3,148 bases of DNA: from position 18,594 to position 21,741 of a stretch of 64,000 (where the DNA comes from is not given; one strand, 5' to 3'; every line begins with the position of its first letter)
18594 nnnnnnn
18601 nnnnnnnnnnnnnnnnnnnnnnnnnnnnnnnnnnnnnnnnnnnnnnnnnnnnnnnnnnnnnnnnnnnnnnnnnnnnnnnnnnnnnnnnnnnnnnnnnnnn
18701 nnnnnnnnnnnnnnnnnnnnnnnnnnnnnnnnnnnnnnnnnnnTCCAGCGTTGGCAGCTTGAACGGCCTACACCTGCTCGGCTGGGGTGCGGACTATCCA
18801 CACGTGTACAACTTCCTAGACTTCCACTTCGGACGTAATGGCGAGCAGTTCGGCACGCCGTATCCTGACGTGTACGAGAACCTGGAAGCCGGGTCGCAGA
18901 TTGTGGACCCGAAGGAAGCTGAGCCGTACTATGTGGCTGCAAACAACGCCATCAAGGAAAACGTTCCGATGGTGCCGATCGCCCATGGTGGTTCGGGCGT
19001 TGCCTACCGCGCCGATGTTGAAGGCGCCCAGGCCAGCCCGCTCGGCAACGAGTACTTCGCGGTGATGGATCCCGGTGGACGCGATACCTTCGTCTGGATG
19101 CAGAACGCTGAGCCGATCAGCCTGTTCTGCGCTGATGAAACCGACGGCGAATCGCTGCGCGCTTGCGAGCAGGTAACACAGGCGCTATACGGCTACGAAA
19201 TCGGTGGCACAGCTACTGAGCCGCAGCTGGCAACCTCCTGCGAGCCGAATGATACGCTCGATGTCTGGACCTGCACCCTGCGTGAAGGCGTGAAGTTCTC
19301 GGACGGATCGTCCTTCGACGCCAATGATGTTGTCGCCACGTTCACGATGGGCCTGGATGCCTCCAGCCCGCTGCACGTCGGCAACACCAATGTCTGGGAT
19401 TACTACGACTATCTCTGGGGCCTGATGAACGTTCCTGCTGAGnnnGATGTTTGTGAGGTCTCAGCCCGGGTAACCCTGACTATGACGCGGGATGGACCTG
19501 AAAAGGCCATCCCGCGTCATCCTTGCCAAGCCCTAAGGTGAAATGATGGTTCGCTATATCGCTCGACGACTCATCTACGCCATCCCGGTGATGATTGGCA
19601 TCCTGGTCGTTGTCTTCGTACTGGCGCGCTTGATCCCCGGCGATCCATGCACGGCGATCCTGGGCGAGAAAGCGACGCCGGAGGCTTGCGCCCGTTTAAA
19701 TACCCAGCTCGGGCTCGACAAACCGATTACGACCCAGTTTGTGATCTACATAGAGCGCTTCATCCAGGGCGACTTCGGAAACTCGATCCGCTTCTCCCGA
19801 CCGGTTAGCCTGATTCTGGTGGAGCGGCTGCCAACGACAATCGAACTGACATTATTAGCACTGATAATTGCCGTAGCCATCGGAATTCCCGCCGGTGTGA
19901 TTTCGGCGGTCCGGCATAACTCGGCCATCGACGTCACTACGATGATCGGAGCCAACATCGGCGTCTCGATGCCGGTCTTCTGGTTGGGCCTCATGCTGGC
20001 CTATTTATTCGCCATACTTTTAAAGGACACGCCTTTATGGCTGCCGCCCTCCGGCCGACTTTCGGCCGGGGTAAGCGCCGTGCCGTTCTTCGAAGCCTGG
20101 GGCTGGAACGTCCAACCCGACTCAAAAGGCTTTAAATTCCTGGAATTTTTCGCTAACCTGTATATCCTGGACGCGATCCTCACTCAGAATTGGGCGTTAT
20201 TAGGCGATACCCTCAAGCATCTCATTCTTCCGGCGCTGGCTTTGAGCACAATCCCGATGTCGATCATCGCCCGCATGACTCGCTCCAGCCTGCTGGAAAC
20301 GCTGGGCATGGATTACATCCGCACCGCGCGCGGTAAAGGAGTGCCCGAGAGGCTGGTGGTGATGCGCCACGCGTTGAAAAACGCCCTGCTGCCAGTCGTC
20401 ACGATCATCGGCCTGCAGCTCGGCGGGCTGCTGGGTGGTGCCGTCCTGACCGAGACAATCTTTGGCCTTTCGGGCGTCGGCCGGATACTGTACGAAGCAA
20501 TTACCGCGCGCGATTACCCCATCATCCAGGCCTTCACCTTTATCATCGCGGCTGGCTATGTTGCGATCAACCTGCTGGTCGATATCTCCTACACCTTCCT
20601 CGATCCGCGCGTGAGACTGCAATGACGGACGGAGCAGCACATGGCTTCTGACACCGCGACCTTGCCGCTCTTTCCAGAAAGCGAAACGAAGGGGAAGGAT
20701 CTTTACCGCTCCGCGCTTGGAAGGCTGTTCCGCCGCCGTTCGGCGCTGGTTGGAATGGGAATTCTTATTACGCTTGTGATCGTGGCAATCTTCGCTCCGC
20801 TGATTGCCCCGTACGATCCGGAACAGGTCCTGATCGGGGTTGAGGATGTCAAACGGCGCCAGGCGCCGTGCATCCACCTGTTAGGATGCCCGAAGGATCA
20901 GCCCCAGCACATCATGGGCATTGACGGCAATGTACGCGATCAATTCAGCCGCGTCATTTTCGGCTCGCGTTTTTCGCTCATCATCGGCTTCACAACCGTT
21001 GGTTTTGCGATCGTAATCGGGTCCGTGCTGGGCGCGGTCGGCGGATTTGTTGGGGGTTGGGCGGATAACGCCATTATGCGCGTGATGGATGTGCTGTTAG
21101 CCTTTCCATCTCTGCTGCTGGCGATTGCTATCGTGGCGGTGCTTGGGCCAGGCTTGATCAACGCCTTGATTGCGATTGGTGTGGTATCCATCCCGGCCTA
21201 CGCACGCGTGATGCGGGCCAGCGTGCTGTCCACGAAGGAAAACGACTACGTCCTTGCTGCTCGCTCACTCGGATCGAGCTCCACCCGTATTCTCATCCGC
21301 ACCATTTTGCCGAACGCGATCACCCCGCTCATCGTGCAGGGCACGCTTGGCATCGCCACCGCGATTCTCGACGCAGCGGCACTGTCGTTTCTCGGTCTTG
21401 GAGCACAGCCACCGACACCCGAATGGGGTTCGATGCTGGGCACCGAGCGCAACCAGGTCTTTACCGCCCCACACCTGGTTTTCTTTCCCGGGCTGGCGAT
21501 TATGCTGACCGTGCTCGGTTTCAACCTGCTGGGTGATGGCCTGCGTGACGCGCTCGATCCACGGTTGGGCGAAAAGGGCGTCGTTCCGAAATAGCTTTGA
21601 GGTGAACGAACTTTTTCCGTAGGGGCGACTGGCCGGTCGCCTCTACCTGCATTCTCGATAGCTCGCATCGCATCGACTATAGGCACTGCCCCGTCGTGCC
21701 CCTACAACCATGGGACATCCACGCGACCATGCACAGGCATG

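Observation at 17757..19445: Circularly permuted DppA-type substrate-binding protein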

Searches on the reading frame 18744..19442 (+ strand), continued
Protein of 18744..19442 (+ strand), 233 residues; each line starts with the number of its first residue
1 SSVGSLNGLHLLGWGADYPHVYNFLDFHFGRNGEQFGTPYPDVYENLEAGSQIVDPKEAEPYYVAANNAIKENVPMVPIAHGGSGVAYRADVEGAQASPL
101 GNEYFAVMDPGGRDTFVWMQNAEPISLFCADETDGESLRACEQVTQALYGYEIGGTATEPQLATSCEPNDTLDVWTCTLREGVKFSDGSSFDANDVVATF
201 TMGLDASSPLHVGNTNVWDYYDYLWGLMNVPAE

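Call 56: find_homologous_proteins(query=P0239, max_evalue=1e-30)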
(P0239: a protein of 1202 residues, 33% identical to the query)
Query P0239 (1202 aa): 45 proteins with E <= 1e-30 among 8000 candidates.
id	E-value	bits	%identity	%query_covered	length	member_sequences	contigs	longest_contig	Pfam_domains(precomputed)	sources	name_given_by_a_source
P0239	0.0e+0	2768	100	100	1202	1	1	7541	PF00496.28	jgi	jgi:peptide/nickel transport system substrate-binding protein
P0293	6.7e-272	923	47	54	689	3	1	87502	PF00496.28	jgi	jgi:peptide/nickel transport system substrate-binding protein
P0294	1.7e-260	886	46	57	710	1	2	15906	PF00496.28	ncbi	-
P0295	9.8e-259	880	45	60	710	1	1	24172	PF00496.28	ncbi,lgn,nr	ncbi:MAG: ABC transporter substrate-binding protein [Chloroflexi bacterium]|nr:ABC transporter subst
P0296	3.3e-244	832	46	54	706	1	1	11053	PF00496.28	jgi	jgi:peptide/nickel transport system substrate-binding protein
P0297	3.8e-225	769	45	55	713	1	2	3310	PF00496.28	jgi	jgi:peptide/nickel transport system substrate-binding protein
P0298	3.9e-214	732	49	57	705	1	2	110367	PF00496.28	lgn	-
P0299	1.0e-206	707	38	55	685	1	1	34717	PF00496.28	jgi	jgi:peptide/nickel transport system substrate-binding protein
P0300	2.6e-200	686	51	54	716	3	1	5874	PF00496.28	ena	-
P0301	7.7e-199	681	50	54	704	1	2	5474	PF00496.28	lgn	-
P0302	7.2e-197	675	48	57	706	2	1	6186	PF00496.28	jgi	jgi:peptide/nickel transport system substrate-binding protein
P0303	1.4e-193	664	45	54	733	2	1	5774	PF00496.28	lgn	-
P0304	9.2e-192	658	47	54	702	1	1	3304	PF00496.28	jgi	-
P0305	7.3e-191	655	46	54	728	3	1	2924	PF00496.28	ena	-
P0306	7.2e-189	648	49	54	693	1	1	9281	PF00496.28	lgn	-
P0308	8.9e-184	632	37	80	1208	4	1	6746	PF00496.28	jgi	jgi:ABC-type transport system substrate-binding protein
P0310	2.6e-181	623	33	94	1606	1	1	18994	PF02608.21,PF00496.28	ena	-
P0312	1.3e-176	608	43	52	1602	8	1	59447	PF02608.21,PF00496.28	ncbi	-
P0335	4.8e-46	175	25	81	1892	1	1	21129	PF07714.24,PF00069.32,PF00496.28,PF13191.13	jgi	jgi:ABC-type transport system substrate-binding protein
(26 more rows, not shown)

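Call 57: find_related_loci(query=P0172, collection=genome_contigs, flank=3000)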
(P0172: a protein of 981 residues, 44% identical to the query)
Query P0172 (981 aa) in genome_contigs; peptide patterns used: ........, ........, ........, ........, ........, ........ (x = any residue, [..] = any of these).
306 stretches matched a pattern; 249 encode a relative of the query (tblastn E <= 1e-3); the best 80 are kept; 80 distinct loci.
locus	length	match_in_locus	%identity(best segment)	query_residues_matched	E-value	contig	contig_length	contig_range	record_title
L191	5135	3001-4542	58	465-980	0e+0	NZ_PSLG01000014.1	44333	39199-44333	MAG: Thermoflexus sp. isolate ERB_21_2 NODE_351_length_44333_cov_11.497200, whole genome shotgun sequence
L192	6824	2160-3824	54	422-981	0e+0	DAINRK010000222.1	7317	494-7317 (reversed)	MAG TPA_asm: Anaerolineales bacterium isolate CTOTU25444 NODE_494_length_7317_cov_6.442027, whole genome shotgun sequenc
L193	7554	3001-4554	56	463-981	0e+0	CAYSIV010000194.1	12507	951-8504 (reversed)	MAG TPA_asm: uncultured Anaerolineales bacterium isolate SRP119689_co1_311 genome assembly, contig: NODE_7464_length_125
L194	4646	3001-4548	55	465-981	0e+0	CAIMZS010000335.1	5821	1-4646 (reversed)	MAG: uncultured Anaerolineae bacterium isolate Umea1p4_bin-235 genome assembly, contig: bin-235:335/662, whole genome sh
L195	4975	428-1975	55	465-981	0e+0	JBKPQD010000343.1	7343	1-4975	MAG: Chloroflexota bacterium isolate GS_EKS_MAG_00085 GS_EKS_000000569102, whole genome shotgun sequence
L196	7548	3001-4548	54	465-981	0e+0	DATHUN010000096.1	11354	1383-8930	MAG TPA_asm: Anaerolineales bacterium isolate SMAG_U16108 k141_631982, whole genome shotgun sequence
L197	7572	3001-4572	54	458-981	0e+0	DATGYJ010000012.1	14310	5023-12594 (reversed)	MAG TPA_asm: Anaerolineales bacterium isolate SMAG_U10632 k141_760, whole genome shotgun sequence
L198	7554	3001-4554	53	465-979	0e+0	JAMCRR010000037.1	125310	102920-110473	MAG: Chloroflexota bacterium isolate FK_Sedi_A_Bin.25 NODE_146_length_125310_cov_2.91766, whole genome shotgun sequence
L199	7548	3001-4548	52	464-981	2e-180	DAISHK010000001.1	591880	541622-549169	MAG TPA_asm: Bellilinea sp. isolate CTOTU59 NODE_14_length_591880_cov_36.753202, whole genome shotgun sequence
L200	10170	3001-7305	53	468-981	4e-177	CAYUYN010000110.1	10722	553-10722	MAG TPA_asm: uncultured Anaerolineales bacterium isolate SRP136066_co1_412 genome assembly, contig: NODE_8108_length_107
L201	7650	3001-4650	51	421-980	2e-176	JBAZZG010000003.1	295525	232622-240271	MAG: Bellilinea sp. isolate SO_2017_GW3_10 scaffold_46_c1_OW296A_2017, whole genome shotgun sequence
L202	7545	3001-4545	49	468-981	5e-170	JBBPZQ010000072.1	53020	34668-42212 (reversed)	MAG: Anaerolineae bacterium isolate bin.56 bin.56_S5Ck141_666965_length_53020_cov_24.6375, whole genome shotgun sequence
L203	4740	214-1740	51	469-981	2e-165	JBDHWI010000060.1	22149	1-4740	MAG: Thermoflexales bacterium isolate AS-MESO-OLR.109 NODE_7119_length_22149_cov_17.905310, whole genome shotgun sequenc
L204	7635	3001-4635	49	435-981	2e-164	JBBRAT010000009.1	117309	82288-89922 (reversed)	MAG: Anaerolineales bacterium isolate Co_metawrap_2310 Cmw_2310_k141_28031823_length_117309_cov_23.9984, whole genome sh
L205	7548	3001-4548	58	465-981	0e+0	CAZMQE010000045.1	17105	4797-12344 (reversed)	MAG TPA_asm: uncultured Anaerolinea sp. isolate binchicken_co197_367 genome assembly, contig: NODE_5343_length_17105_cov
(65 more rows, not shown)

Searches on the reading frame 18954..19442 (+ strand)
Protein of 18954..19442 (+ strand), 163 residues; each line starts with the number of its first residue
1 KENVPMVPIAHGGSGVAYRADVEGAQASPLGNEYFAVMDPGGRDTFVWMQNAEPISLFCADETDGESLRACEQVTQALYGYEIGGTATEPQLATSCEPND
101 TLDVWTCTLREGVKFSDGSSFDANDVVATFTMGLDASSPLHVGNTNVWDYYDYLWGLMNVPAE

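Call 26: search_solved_structures(query=window:18954-19442:+, max_evalue=1, show_alignments=0)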
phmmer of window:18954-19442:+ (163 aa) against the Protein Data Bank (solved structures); distinct sequences matched with E-value up to 1: 56.
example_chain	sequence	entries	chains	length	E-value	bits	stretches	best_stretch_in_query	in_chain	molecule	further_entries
3m8u_A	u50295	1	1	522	6.2e-06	29.6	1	46-151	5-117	Heme-binding protein A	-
5f1q_A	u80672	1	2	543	2.2e-05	27.8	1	74-152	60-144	Periplasmic dipeptide transport protein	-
3tpa_A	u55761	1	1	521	5.4e-05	26.6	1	53-161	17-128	Heme-binding protein A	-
4qfk_H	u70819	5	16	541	7.4e-05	26.1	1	47-151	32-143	ABC transporter periplasmic peptide-binding protein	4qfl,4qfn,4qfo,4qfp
2noo_A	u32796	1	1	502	0.00011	25.6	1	46-136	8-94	Nickel-binding periplasmic protein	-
6ofq_A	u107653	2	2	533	0.00016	25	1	46-151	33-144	Heme-binding protein A / AI-2 binding protein A | Heme-binding protein A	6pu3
1uiu_A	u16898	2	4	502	0.00031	24.1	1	68-135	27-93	Nickel-binding periplasmic protein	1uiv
3mzb_A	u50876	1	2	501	0.00031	24.1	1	68-135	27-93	Nickel-binding periplasmic protein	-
1zlq_A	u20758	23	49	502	0.00032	24.1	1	68-135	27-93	Nickel-binding periplasmic protein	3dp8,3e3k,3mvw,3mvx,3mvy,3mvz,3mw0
9t0v_A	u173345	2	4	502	0.00032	24.1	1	68-135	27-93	Nickel-binding periplasmic protein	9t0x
3qim_A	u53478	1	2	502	0.00032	24.1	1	68-135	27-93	Nickel-binding periplasmic protein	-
8spm_A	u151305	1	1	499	0.00032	24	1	68-135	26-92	Nickel ABC transporter, nickel/metallophore periplasmic binding protein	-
1dpp_A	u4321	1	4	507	0.00094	22.5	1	76-153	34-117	DIPEPTIDE BINDING PROTEIN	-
8z1z_F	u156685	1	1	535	0.00097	22.5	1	76-153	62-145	Dipeptide-binding protein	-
8z1y_F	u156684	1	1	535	0.00098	22.5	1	76-153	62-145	Dipeptide-binding protein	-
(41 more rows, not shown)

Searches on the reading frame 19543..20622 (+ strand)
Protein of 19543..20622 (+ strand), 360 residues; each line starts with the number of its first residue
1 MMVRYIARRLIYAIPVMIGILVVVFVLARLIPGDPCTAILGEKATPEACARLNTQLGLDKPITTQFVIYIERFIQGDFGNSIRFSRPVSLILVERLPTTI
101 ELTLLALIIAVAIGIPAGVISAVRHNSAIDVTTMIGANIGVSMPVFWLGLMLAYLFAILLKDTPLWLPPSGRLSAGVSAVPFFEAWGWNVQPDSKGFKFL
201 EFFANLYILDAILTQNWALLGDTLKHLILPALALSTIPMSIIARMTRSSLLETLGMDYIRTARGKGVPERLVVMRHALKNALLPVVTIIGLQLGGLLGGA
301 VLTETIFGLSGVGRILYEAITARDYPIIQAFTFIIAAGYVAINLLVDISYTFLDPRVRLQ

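Call 3: search_protein_families(library=pfam, proteins=[window:19543-20622:+], max_evalue=0.01)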
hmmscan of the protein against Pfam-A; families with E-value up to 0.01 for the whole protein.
window:19543-20622:+ (360 aa): 2 families
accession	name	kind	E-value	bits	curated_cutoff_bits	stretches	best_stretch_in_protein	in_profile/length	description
PF00528.27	BPD_transp_1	-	1.5e-38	132.8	26.4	1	114-358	1-183/184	Binding-protein-dependent transport system inner membrane component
PF19300.4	BPD_transp_1_N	-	4e-15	56.4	23.8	1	2-103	1-114/114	Binding-prot-dependent transport system membrane comp, N-term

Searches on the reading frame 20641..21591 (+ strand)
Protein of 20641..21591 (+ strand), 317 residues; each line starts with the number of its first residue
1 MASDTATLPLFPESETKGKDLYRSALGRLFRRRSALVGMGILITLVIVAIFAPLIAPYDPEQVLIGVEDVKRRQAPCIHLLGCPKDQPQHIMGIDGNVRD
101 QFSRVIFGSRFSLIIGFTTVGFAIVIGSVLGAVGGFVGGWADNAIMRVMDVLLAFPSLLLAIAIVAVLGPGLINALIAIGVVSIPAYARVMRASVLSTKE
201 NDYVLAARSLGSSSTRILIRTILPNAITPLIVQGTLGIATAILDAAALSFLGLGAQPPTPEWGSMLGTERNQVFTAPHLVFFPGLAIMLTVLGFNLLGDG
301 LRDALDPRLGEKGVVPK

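Call 3: search_protein_families(library=pfam, proteins=[window:20641-21591:+], max_evalue=0.01)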
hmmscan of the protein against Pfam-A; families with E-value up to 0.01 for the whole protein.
window:20641-21591:+ (317 aa): 2 families
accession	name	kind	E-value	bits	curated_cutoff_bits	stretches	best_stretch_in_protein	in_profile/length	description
PF00528.27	BPD_transp_1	-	6.5e-34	117.7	26.4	1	127-309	1-182/184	Binding-protein-dependent transport system inner membrane component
PF12911.12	OppC_N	-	1.3e-12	47.8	23.9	1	23-64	4-45/53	N-terminal TM domain of oligopeptide transport permease C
